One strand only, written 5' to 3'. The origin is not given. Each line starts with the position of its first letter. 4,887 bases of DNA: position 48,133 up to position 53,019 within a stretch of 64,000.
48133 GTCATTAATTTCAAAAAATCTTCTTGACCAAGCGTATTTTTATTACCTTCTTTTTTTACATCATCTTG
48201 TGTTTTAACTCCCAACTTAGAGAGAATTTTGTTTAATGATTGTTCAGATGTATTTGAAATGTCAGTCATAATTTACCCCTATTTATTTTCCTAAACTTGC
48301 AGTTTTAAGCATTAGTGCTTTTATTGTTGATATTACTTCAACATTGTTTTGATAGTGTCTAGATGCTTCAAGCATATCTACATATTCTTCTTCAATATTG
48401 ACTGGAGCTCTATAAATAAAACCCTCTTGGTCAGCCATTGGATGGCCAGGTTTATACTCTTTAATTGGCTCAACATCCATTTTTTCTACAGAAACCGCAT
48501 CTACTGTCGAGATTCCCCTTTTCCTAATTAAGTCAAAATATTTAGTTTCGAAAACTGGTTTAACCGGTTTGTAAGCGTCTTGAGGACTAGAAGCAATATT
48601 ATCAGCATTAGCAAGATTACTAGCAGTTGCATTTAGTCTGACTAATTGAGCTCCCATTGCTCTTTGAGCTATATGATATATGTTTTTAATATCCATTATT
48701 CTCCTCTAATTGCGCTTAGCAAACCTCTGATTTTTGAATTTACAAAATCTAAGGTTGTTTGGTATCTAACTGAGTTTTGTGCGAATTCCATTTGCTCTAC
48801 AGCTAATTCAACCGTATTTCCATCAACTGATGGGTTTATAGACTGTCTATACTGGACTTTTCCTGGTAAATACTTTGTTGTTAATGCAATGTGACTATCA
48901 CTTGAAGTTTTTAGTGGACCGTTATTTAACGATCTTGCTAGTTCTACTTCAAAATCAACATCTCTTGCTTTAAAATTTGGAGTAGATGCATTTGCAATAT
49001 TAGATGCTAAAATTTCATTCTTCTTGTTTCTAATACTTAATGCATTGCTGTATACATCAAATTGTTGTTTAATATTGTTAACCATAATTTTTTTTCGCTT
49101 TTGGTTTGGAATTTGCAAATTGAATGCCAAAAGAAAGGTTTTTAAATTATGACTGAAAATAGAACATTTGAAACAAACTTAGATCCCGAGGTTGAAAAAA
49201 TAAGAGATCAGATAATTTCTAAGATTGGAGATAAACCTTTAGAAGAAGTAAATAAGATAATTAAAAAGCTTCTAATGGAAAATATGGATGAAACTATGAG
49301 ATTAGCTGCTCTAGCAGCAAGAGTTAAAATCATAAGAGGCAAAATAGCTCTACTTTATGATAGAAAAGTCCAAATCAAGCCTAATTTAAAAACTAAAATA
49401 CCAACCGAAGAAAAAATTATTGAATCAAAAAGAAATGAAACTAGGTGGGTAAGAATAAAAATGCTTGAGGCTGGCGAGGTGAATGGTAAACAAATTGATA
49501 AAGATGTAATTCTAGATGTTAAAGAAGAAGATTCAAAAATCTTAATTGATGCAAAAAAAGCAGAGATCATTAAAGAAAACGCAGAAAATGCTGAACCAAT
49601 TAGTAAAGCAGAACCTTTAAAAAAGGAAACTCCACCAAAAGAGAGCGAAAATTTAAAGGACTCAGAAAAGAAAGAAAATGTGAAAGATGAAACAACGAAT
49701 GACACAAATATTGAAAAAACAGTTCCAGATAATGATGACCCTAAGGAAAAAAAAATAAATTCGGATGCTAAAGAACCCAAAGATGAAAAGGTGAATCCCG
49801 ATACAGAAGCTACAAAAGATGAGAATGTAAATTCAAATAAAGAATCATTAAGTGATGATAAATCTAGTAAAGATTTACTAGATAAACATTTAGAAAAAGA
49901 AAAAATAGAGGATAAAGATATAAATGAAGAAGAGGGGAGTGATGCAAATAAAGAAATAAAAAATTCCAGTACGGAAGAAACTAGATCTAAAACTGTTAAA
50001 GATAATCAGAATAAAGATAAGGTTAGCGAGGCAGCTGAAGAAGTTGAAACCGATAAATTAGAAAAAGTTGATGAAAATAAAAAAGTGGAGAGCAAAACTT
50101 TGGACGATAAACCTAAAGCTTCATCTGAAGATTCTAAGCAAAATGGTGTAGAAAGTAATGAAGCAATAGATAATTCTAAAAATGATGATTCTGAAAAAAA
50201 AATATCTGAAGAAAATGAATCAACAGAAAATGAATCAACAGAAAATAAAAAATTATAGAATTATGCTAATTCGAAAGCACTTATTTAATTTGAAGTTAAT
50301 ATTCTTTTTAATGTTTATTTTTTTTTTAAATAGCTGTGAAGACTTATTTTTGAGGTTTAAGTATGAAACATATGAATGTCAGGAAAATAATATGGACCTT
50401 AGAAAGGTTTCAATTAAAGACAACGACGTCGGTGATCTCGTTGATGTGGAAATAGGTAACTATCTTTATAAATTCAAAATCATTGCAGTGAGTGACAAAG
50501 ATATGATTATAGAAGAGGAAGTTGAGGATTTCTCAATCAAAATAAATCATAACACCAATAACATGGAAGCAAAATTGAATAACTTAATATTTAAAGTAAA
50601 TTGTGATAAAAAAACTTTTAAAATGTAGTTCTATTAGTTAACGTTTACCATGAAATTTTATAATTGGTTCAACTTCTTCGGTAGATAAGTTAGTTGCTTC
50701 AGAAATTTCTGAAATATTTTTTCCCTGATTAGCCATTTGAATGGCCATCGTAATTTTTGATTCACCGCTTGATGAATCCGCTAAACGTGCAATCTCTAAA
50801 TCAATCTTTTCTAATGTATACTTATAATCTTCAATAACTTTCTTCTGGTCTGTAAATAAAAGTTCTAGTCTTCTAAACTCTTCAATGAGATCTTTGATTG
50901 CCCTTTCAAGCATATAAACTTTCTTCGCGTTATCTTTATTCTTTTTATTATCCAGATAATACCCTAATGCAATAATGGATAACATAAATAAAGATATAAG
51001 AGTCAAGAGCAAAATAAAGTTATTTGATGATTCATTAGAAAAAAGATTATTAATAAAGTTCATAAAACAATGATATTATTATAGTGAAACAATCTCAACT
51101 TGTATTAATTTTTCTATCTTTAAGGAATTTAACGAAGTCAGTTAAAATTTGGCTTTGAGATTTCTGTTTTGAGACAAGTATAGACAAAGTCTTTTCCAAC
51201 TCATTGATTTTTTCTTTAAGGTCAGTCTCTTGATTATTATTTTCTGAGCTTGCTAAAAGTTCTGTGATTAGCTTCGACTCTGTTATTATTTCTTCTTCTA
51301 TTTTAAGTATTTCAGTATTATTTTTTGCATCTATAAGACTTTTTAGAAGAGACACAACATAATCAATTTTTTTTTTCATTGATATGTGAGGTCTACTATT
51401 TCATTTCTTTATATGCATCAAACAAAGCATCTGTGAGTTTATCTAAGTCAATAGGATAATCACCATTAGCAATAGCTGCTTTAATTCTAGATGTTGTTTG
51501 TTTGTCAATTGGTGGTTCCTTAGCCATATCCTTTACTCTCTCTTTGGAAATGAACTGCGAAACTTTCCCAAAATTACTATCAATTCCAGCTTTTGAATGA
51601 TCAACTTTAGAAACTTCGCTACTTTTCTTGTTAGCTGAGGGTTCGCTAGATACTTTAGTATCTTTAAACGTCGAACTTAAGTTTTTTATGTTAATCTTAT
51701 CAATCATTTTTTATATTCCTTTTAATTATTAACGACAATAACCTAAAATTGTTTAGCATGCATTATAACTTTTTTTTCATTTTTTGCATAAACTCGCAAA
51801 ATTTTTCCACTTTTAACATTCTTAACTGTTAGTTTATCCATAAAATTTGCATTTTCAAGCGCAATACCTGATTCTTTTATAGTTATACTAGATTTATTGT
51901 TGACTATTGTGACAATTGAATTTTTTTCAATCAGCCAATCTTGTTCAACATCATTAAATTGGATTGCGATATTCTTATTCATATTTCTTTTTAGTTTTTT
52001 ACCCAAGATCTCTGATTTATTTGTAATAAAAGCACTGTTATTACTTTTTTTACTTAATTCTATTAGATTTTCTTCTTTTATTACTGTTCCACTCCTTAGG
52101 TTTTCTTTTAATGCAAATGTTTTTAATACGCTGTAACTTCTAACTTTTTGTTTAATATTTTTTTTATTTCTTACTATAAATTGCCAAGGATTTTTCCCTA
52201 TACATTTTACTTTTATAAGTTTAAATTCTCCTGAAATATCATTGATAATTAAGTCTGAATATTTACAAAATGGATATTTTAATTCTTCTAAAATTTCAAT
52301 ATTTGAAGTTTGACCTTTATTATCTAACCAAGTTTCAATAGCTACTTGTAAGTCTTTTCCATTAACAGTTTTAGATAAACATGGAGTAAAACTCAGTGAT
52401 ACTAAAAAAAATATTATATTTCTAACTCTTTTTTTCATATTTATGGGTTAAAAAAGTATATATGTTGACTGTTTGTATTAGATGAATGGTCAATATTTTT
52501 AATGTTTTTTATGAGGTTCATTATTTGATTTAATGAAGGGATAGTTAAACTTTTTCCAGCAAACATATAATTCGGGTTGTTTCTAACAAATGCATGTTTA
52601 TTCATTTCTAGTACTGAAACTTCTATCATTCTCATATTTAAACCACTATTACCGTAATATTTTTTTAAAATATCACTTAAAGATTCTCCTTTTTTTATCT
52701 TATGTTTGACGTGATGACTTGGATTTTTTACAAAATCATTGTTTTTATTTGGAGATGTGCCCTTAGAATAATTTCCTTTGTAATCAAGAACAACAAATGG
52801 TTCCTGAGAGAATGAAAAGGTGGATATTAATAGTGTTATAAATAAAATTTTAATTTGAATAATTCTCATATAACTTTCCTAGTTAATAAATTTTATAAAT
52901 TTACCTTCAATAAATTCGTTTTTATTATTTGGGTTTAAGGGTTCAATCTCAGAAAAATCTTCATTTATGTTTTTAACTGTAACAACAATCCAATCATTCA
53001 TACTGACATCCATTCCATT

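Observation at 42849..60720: Gamma-proteobacterial-style polar flagellar cluster embedded in a streamlined alphaproteobacterial core genome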

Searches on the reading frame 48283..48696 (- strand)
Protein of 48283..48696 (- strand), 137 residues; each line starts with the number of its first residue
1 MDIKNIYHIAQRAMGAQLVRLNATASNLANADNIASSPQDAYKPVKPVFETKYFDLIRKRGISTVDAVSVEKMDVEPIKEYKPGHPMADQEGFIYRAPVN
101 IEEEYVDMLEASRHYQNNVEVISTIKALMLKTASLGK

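Call 5: search_protein_families(library=pfam, proteins=[window:48283-48696:-], max_evalue=0.01)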
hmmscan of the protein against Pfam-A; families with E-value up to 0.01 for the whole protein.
window:48283-48696:- (137 aa): 2 families
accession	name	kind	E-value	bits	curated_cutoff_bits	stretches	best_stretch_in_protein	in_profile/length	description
PF06429.18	Flg_bbr_C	-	1.6e-09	37.6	23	1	90-135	1-46/46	Flagellar basal body rod FlgEFG protein C-terminal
PF00460.25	Flg_bb_rod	-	0.00011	22.5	20.7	1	9-32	3-26/31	Flagella basal body rod protein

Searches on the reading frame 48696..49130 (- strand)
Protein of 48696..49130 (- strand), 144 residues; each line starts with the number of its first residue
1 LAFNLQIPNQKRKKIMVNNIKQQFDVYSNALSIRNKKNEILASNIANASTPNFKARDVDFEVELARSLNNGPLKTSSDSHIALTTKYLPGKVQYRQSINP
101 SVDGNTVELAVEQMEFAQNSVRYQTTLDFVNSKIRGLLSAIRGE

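Call 5: search_protein_families(library=pfam, proteins=[window:48696-49130:-], max_evalue=0.01)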
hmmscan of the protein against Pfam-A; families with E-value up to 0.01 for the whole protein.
window:48696-49130:- (144 aa): 1 family
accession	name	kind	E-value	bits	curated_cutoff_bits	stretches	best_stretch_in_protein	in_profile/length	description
PF00460.25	Flg_bb_rod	-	6.6e-06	26.4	20.7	1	27-54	4-31/31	Flagella basal body rod protein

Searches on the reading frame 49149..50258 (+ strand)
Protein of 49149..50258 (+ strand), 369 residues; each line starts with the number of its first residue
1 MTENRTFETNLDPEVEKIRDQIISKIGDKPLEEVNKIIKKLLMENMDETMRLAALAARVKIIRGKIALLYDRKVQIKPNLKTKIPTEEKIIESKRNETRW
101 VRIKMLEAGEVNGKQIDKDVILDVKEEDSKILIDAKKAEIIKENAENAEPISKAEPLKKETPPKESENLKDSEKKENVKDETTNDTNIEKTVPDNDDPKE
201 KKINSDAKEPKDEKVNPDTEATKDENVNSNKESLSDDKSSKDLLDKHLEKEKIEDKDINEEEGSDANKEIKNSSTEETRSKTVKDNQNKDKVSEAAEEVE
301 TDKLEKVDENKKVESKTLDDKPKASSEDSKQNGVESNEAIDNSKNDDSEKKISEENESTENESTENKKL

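Call 5: search_protein_families(library=pfam, proteins=[window:49149-50258:+], max_evalue=0.01)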
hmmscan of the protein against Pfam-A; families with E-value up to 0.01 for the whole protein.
window:49149-50258:+ (369 aa): 0 families

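Call 54: search_protein_families(library=ncbifam, proteins=[window:49149-50258:+], max_evalue=0.01)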
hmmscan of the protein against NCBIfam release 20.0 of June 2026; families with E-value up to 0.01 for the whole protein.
window:49149-50258:+ (369 aa): 0 families

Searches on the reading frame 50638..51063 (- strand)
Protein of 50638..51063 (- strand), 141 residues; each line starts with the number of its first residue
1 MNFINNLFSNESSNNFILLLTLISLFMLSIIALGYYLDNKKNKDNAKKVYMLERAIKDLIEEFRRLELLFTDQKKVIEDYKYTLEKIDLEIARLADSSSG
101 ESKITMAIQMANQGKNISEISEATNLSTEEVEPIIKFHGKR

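Call 5: search_protein_families(library=pfam, proteins=[window:50638-51063:-], max_evalue=0.01)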
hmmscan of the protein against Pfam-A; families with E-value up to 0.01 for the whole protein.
window:50638-51063:- (141 aa): 2 families
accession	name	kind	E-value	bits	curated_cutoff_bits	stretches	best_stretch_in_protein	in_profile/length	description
PF10975.14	DUF2802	-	4e-06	27.4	33.5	1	78-139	7-68/68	Protein of unknown function (DUF2802)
PF13295.11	DUF4077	-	0.0024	18.2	25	1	9-39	12-42/172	Domain of unknown function (DUF4077)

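Call 54: search_protein_families(library=ncbifam, proteins=[window:50638-51063:-], max_evalue=0.01)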
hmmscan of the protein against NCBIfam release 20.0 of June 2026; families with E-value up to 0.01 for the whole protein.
window:50638-51063:- (141 aa): 1 family
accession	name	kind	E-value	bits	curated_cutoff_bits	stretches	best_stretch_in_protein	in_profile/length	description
NF047515.1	SpiroCoCo_C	equivalog_domain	0.0011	18.2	125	1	101-135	279-313/313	SpiroCoCo family coiled-coil protein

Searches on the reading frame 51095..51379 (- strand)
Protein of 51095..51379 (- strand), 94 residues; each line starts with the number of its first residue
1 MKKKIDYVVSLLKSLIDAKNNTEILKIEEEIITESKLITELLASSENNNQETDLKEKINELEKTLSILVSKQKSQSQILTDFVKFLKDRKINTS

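Call 5: search_protein_families(library=pfam, proteins=[window:51095-51379:-], max_evalue=0.01)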
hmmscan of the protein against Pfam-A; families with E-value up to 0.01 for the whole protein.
window:51095-51379:- (94 aa): 0 families

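Call 54: search_protein_families(library=ncbifam, proteins=[window:51095-51379:-], max_evalue=0.01)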
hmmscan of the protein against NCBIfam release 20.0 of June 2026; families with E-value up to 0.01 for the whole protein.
window:51095-51379:- (94 aa): 1 family
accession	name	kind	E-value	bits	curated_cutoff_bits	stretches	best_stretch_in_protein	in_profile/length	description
NF011159.0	PRK14562.1-4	equivalog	0.0083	15.8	269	1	17-66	13-64/198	haloacid dehalogenase superfamily protein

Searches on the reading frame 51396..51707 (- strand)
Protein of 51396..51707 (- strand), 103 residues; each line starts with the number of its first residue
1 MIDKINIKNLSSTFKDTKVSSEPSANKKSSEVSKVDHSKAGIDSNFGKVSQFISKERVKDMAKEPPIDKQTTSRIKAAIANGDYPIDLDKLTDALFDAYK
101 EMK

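Call 5: search_protein_families(library=pfam, proteins=[window:51396-51707:-], max_evalue=0.01)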
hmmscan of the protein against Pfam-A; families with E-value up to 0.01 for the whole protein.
window:51396-51707:- (103 aa): 1 family
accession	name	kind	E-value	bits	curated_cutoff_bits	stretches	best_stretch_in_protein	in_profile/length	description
PF04316.19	FlgM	-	2.4e-06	28.1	25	1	57-96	14-54/55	Anti-sigma-28 factor, FlgM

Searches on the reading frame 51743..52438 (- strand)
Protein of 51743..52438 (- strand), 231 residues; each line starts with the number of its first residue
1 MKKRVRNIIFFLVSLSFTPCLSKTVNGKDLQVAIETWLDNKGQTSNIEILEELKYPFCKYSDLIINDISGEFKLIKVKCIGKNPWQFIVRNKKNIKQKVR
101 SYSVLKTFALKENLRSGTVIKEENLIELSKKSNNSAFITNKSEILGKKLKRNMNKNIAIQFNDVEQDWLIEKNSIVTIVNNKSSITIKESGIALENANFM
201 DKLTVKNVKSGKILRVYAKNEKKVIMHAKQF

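Call 6: search_protein_families(library=pfam, proteins=[window:51743-52438:-], max_evalue=0.01)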
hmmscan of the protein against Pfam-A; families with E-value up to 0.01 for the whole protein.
window:51743-52438:- (231 aa): 2 families
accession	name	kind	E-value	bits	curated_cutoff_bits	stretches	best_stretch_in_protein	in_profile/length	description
PF13144.11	ChapFlgA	-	3.7e-18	66.2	23.8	1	109-224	5-120/122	Chaperone for flagella basal body P-ring formation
PF08666.17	SAF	-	0.0042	18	21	1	111-164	7-62/63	SAF domain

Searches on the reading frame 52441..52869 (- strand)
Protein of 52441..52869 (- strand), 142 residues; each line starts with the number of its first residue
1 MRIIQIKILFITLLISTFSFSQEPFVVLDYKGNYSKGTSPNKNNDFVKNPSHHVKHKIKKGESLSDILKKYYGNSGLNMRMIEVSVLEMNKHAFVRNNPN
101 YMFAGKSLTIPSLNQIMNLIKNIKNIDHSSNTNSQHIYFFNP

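Call 6: search_protein_families(library=pfam, proteins=[window:52441-52869:-], max_evalue=0.01)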
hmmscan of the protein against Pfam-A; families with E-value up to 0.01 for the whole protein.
window:52441-52869:- (142 aa): 0 families

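Call 54: search_protein_families(library=ncbifam, proteins=[window:52441-52869:-], max_evalue=0.01)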
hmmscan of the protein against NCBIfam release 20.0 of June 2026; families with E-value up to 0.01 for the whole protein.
window:52441-52869:- (142 aa): 2 families
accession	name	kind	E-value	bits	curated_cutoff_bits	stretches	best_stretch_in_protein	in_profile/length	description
TIGR03505.1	FimV_core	subfamily_domain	4.1e-07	29.7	43.45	1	63-119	2-58/74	FimV/HubP family polar landmark protein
NF008399.0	PRK11198.1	equivalog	6.7e-06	26.6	134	1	43-112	85-147/149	peptidoglycan-binding protein LysM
